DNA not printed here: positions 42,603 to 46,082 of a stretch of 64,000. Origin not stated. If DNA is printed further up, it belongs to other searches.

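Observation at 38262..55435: Tandem pair of collinear giant paralogs (2,556 and 3,131 aa) with no recognisable family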

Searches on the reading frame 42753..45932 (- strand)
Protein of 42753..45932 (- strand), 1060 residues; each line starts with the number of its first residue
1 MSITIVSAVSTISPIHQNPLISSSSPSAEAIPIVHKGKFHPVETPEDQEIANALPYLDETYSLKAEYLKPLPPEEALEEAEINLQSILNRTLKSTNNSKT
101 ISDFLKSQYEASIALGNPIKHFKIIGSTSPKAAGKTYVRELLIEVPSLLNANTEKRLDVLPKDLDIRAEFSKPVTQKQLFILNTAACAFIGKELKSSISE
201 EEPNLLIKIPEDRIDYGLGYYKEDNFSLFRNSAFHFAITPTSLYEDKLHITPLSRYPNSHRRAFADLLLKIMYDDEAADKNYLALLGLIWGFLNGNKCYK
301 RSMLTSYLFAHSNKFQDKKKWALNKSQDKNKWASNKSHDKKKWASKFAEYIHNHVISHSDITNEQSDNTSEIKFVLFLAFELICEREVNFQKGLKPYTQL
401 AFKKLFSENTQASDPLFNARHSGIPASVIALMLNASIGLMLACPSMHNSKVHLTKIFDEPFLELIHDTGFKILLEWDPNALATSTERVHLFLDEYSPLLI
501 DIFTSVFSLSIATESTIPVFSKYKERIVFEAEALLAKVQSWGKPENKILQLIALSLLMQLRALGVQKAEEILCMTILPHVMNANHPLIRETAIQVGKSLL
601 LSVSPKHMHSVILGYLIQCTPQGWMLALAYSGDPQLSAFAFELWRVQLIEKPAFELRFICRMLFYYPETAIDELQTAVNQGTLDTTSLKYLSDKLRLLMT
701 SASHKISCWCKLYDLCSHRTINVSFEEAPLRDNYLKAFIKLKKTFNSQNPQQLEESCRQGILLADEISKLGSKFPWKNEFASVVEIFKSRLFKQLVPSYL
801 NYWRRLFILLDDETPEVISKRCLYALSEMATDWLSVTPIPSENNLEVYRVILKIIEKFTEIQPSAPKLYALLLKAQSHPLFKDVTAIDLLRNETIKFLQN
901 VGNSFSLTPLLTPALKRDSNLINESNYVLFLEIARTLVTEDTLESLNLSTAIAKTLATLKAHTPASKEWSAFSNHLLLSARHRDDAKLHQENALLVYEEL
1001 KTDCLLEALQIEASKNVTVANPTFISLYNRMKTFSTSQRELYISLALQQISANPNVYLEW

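Call 34: find_related_loci(query=A1, collection=genome_contigs, flank=10000)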
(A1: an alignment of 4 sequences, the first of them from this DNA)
Query A1 (1060 aa) in genome_contigs; peptide patterns used: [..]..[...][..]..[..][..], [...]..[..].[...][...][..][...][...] (x = any residue, [..] = any of these).
121 stretches matched a pattern, but none encodes a relative of the query by tblastn (E <= 1e-3).

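Call 49: search_protein_representatives(alignment_id=A1)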
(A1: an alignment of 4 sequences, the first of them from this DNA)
Query: 4 sequences, 1063 profile positions. Proteins with E-value up to 0.001 (for the whole library): 13; up to 1e-10: 12; up to 1e-30: 6. The best 13 are listed.
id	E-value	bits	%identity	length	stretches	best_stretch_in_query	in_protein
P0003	0.0e+00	1760.1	-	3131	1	3-1063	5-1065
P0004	0.0e+00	1718.8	-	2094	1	1-1063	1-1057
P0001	0.0e+00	1573.4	-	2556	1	1-1063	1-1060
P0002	0.0e+00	1554.2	-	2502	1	1-1063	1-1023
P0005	7.4e-297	1004.1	-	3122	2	3-1063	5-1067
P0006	4.3e-146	505.0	-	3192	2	34-728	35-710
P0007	1.3e-29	119.3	-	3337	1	126-1055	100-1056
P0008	2.2e-27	111.9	-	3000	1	37-646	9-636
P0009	3.6e-23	98.0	-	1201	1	56-631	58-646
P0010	5.5e-20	87.4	-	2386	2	228-700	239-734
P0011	1.3e-18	82.9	-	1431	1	100-615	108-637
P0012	9.0e-16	73.5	-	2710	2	38-584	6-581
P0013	2.0e-07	45.9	-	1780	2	489-632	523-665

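Call 51: list_cluster_members(proteins=[P0005, P0006, P0007, P0008, P0009, P0010, P0011, P0012, P0013, P0002])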
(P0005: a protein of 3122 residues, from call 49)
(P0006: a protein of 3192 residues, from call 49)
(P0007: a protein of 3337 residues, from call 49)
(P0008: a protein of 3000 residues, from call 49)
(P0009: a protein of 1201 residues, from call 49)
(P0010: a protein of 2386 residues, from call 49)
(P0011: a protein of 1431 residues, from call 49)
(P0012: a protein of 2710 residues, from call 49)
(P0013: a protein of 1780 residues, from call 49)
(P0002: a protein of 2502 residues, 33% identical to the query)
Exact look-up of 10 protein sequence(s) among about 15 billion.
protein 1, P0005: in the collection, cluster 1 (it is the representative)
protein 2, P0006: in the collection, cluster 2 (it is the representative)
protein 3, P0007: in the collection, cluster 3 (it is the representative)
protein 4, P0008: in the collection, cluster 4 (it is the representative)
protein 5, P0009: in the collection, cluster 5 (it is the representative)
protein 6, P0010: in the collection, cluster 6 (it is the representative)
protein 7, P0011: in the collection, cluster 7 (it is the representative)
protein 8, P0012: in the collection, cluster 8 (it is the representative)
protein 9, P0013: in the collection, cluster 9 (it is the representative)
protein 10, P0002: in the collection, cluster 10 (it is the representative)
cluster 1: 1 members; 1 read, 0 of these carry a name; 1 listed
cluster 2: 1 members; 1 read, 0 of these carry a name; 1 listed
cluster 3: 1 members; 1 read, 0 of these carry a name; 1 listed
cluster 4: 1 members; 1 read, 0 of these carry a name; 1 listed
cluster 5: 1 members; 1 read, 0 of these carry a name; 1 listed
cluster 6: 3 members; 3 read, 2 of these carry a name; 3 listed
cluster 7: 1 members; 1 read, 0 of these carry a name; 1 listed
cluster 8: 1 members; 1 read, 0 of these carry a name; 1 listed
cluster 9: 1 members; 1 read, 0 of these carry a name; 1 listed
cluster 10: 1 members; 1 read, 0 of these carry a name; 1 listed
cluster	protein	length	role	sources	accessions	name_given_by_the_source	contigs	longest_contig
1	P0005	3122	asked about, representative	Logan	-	-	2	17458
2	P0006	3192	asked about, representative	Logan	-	-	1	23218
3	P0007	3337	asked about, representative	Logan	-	-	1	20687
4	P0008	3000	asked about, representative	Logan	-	-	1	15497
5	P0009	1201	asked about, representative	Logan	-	-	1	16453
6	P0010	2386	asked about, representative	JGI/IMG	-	hypothetical protein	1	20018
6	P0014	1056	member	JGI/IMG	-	hypothetical protein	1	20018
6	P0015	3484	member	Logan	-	-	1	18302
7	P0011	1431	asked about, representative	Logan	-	-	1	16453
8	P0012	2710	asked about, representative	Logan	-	-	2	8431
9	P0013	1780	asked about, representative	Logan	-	-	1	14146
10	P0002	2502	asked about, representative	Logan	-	-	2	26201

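Call 52: find_encoding_contigs(protein=P0009, flank=10000)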
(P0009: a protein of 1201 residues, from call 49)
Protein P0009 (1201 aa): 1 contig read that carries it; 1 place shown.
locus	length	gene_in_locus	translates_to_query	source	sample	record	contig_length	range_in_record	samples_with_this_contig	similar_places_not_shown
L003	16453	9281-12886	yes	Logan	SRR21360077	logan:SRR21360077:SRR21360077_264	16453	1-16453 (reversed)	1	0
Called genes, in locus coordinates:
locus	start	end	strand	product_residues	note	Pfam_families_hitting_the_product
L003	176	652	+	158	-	PF00293:NUDIX, PF14815:NUDIX_4 (weak)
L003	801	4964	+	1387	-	PF00646:F-box (weak), PF12937:F-box-like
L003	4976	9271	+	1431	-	-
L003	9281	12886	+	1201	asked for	-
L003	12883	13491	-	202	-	PF02525:Flavodoxin_2, PF03358:FMN_red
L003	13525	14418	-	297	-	PF09924:LPG_synthase_C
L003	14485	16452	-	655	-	?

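Call 53: find_encoding_contigs(protein=P0006, flank=10000, max_places=2)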
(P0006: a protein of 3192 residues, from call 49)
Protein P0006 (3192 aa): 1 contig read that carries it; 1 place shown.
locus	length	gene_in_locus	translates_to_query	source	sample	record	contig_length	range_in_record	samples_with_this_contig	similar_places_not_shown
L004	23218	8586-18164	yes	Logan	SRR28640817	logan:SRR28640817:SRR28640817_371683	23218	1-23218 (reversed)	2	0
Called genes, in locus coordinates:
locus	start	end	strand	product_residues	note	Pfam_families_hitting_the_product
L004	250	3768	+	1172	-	PF08455:SNF2_assoc, PF00176:SNF2-rel_dom, PF00270:DEAD, PF04851:ResIII, PF00271:Helicase_C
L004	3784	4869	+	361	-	PF00022:Actin (faint), PF06723:MreB_Mbl, PF00012:HSP70, PF14450:FtsA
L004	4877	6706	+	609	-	PF17297:PEPCK_N, PF00821:PEPCK_GTP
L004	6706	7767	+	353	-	PF01476:LysM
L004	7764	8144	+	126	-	-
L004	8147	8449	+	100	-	PF01381:HTH_3 (weak)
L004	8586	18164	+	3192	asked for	-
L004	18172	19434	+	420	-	PF02127:Peptidase_M18, PF05343:Peptidase_M42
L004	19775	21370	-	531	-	PF03417:AAT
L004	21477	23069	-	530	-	-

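Call 54: find_encoding_contigs(protein=P0007, flank=10000, max_places=2)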
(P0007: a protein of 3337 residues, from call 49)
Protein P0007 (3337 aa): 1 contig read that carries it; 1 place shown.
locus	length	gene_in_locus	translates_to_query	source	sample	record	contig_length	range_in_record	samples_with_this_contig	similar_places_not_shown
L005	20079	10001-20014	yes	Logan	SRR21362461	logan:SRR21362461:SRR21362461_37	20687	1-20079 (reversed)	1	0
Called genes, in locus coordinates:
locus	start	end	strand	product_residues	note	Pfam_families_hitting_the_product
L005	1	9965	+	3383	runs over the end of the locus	-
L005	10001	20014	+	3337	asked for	-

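Call 55: find_encoding_contigs(protein=P0008, flank=10000, max_places=2)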
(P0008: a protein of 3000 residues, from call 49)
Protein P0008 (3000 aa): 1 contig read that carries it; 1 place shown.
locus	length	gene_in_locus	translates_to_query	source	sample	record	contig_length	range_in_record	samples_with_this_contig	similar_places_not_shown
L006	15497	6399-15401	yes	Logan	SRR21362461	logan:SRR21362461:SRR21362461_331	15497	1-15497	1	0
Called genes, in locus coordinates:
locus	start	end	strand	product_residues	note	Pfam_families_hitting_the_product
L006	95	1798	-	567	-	-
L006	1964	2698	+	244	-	-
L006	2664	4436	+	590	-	-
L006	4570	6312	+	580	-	PF03485:Arg_tRNA_synt_N, PF00750:tRNA-synt_1d, PF05746:DALR_1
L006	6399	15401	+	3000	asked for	-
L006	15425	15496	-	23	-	?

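Call 56: find_encoding_contigs(protein=P0010, flank=10000, max_places=2)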
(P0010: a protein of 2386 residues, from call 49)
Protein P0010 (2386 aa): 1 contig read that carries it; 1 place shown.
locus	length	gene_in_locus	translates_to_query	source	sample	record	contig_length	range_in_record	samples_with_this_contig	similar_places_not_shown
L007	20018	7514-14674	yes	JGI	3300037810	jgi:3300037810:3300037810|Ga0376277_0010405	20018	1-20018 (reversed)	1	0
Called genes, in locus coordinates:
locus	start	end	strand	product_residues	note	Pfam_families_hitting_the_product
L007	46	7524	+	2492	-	-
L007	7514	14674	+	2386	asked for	-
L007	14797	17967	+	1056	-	-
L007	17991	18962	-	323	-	PF02541:Ppx-GppA (weak)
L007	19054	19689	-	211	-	-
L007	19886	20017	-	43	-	?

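Call 63: search_protein_families(library=pfam, proteins=[P0006, P0007, P0008], max_evalue=0.1)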
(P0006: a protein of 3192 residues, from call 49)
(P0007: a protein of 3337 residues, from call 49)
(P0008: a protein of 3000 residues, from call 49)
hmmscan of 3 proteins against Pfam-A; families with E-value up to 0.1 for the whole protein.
P0006 (3192 aa): 0 families

P0007 (3337 aa): 0 families

P0008 (3000 aa): 2 families
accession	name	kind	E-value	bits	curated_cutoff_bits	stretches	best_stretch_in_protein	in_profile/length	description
PF01480.22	PWI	-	0.021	15.6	22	0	2909-2944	19-51/72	PWI domain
PF06233.17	Usg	-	0.076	13.6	27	0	1262-1296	23-57/80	Usg-like family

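Call 64: search_protein_families(library=pfam, proteins=[P0015, P0012, P0013, P0009], max_evalue=0.1)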
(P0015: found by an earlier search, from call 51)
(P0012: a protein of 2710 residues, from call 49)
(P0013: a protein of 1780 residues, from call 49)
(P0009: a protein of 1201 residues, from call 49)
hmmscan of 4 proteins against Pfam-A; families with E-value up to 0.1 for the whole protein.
P0015 (3484 aa): 0 families

P0012 (2710 aa): 2 families
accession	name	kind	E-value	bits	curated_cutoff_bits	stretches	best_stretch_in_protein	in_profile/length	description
PF13525.12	YfiO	-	0.0018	18.5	25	1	559-626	5-71/203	Outer membrane lipoprotein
PF06477.18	DUF1091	-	0.03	15.2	25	0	1810-1846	11-47/83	Protein of unknown function (DUF1091)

P0013 (1780 aa): 0 families

P0009 (1201 aa): 0 families

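Call 90: find_homologous_proteins(query=L006:4570-6309:+, max_evalue=1e-50)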
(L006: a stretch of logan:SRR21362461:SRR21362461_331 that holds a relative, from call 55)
Query L006:4570-6309:+ (580 aa): 8000 proteins with E <= 1e-50 among 8000 candidates; the best 120 are listed.
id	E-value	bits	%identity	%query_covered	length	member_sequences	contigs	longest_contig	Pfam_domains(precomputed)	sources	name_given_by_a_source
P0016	0.0e+0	1305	100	100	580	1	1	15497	PF05746.22,PF00750.26,PF03485.22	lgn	-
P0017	1.0e-282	957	72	100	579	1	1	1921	PF05746.22,PF00750.26,PF03485.22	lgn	-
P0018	1.9e-281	952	72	100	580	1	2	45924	PF05746.22,PF00750.26,PF03485.22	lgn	-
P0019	2.4e-281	952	72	100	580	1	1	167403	PF05746.22,PF00750.26,PF03485.22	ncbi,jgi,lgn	ncbi:MAG: arginine--tRNA ligase [Parachlamydiales bacterium]|jgi:arginyl-tRNA synthetase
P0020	7.1e-280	947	73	100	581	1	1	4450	PF05746.22,PF00750.26,PF03485.22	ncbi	-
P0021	1.9e-278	943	72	100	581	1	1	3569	PF05746.22,PF00750.26,PF03485.22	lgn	-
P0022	3.4e-274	929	70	100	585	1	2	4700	PF05746.22,PF00750.26,PF03485.22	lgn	-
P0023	4.9e-262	888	69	98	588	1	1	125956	PF05746.22,PF00750.26,PF03485.22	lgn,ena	-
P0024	1.3e-261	887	70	98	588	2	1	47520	PF05746.22,PF00750.26,PF03485.22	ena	-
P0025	3.2e-259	879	68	98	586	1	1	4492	PF05746.22,PF00750.26,PF03485.22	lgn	-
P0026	6.1e-259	878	68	98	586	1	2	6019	PF05746.22,PF00750.26,PF03485.22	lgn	-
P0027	4.2e-258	875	69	98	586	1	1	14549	PF05746.22,PF00750.26,PF03485.22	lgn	-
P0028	1.2e-256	871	67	98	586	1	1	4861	PF05746.22,PF00750.26,PF03485.22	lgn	-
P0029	2.3e-256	870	67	100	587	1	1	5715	PF05746.22,PF00750.26,PF03485.22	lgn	-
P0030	4.3e-256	869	66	100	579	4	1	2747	PF05746.22,PF00750.26,PF03485.22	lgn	-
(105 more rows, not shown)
